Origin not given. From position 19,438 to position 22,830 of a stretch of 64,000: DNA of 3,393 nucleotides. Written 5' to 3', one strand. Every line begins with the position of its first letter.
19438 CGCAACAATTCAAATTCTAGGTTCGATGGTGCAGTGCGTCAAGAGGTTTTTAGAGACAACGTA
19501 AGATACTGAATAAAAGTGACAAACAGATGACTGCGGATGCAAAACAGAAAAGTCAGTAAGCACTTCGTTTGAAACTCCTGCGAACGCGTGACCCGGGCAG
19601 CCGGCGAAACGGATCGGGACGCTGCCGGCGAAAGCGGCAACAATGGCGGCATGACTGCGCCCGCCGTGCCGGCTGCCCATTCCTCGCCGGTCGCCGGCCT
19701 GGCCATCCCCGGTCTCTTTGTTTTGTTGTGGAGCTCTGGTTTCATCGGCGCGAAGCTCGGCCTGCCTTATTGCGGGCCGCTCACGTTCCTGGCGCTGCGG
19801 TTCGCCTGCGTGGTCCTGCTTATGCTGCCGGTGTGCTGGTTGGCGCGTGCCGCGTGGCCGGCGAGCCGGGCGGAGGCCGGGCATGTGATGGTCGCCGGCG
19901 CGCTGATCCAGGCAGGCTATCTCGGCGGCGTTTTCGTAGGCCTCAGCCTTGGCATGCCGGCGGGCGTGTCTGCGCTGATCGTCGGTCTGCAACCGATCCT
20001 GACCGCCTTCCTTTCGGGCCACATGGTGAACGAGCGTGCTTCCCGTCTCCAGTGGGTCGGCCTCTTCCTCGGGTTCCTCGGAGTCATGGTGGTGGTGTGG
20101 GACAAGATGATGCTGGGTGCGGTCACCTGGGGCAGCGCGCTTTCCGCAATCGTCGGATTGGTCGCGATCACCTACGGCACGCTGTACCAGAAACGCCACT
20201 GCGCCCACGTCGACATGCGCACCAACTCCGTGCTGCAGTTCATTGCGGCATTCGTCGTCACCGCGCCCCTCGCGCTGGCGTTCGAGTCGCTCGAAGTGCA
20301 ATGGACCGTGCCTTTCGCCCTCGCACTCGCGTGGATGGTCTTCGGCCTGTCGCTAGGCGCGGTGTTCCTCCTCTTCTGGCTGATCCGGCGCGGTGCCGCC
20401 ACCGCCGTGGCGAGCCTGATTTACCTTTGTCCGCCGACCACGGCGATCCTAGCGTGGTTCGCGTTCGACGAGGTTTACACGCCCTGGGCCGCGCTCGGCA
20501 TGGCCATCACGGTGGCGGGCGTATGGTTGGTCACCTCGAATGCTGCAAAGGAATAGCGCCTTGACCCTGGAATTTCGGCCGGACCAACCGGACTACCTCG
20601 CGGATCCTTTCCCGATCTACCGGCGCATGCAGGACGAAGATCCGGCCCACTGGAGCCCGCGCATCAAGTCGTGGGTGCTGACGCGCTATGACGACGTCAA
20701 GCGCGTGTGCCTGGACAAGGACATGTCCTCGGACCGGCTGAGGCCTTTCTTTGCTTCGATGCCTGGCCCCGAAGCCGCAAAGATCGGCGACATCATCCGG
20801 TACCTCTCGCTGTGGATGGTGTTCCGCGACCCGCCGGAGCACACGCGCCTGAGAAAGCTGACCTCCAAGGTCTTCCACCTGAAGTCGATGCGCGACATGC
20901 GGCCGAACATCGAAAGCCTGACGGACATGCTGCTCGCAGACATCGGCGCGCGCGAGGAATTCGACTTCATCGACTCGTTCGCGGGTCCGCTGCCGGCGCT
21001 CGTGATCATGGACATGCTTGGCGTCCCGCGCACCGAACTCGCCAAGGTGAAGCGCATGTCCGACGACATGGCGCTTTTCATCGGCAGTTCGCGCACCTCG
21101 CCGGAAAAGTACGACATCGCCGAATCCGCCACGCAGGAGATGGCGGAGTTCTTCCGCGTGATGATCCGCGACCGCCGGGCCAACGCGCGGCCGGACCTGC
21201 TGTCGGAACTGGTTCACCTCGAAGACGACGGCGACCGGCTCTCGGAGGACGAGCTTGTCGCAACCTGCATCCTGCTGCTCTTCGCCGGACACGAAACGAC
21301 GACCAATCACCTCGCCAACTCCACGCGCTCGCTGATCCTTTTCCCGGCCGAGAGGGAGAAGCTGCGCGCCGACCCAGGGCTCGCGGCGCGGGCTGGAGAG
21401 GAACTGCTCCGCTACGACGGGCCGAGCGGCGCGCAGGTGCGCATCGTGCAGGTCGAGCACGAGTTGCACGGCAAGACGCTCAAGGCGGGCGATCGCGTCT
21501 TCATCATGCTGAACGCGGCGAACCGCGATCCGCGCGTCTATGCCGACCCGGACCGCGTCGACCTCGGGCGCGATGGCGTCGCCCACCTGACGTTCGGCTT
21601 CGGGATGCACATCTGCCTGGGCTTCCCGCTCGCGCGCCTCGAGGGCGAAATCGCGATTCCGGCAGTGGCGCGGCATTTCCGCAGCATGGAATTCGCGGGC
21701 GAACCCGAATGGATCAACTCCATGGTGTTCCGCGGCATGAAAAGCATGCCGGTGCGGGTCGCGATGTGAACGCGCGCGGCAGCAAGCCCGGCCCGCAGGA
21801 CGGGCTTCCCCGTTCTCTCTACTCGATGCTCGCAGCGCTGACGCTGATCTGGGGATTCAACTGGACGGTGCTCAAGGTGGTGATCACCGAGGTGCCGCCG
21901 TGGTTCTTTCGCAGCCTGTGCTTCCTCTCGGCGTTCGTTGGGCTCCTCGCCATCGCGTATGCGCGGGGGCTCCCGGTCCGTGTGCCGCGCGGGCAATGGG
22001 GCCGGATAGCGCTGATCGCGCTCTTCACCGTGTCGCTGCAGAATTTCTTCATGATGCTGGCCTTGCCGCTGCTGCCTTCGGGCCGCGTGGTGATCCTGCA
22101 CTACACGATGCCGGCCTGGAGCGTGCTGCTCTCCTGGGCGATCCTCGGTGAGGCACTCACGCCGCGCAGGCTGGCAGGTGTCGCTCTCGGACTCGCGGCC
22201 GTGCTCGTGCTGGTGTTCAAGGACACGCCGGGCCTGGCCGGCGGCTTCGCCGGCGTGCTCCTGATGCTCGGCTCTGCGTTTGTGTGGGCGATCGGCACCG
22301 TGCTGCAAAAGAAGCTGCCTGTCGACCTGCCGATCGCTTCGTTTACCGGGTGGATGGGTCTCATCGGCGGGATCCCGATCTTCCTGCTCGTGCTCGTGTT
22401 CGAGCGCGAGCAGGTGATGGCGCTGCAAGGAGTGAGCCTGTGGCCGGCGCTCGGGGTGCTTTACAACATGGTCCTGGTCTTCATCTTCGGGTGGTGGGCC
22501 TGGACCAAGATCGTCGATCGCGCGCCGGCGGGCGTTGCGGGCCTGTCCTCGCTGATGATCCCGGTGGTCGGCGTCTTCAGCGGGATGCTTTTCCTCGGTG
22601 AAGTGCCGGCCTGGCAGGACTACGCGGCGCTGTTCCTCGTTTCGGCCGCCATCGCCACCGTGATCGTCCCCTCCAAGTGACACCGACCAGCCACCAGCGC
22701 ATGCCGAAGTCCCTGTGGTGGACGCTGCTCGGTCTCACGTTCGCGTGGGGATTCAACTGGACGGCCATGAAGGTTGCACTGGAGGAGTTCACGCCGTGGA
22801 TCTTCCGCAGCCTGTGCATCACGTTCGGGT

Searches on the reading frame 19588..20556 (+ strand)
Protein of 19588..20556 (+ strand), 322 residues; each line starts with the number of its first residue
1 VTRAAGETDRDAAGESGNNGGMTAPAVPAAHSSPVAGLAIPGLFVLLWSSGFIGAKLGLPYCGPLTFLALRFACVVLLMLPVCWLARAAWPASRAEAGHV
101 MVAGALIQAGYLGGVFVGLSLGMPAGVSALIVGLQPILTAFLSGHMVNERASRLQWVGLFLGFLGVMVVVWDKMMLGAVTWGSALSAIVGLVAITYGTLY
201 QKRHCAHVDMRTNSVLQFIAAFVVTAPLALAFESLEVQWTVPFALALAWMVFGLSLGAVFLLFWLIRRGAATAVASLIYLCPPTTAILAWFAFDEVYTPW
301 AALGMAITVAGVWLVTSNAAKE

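Call 33: search_protein_families(library=pfam, proteins=[window:19588-20556:+], max_evalue=0.00001)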
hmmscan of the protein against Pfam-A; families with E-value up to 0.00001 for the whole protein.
window:19588-20556:+ (322 aa): 1 family
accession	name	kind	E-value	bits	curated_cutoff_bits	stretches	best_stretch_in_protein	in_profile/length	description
PF00892.27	EamA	-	3.3e-22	79.7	28.2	2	44-170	10-134/135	EamA-like transporter family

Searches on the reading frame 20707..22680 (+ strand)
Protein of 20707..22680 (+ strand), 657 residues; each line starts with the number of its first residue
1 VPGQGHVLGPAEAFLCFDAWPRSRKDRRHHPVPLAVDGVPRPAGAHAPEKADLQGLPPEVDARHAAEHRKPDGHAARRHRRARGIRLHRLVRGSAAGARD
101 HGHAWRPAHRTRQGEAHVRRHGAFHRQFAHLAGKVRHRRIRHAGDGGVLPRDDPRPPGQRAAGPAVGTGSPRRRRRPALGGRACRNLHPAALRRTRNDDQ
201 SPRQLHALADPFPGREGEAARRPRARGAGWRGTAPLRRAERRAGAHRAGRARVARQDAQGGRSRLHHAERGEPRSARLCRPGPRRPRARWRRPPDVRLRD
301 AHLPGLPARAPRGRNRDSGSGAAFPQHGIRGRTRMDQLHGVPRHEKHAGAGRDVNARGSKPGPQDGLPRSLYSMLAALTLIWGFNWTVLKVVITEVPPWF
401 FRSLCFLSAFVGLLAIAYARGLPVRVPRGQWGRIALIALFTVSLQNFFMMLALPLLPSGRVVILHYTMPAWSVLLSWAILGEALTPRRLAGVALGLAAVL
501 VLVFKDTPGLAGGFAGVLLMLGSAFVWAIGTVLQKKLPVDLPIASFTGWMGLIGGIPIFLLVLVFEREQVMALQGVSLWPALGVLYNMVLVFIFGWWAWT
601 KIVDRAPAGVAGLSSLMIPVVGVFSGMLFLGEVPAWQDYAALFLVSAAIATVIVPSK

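Call 33: search_protein_families(library=pfam, proteins=[window:20707-22680:+], max_evalue=0.00001)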
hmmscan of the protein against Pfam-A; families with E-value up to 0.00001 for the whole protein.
window:20707-22680:+ (657 aa): 1 family
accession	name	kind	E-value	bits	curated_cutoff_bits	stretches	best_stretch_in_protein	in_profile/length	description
PF00892.27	EamA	-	2.9e-35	121.9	28.2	2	373-503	5-134/135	EamA-like transporter family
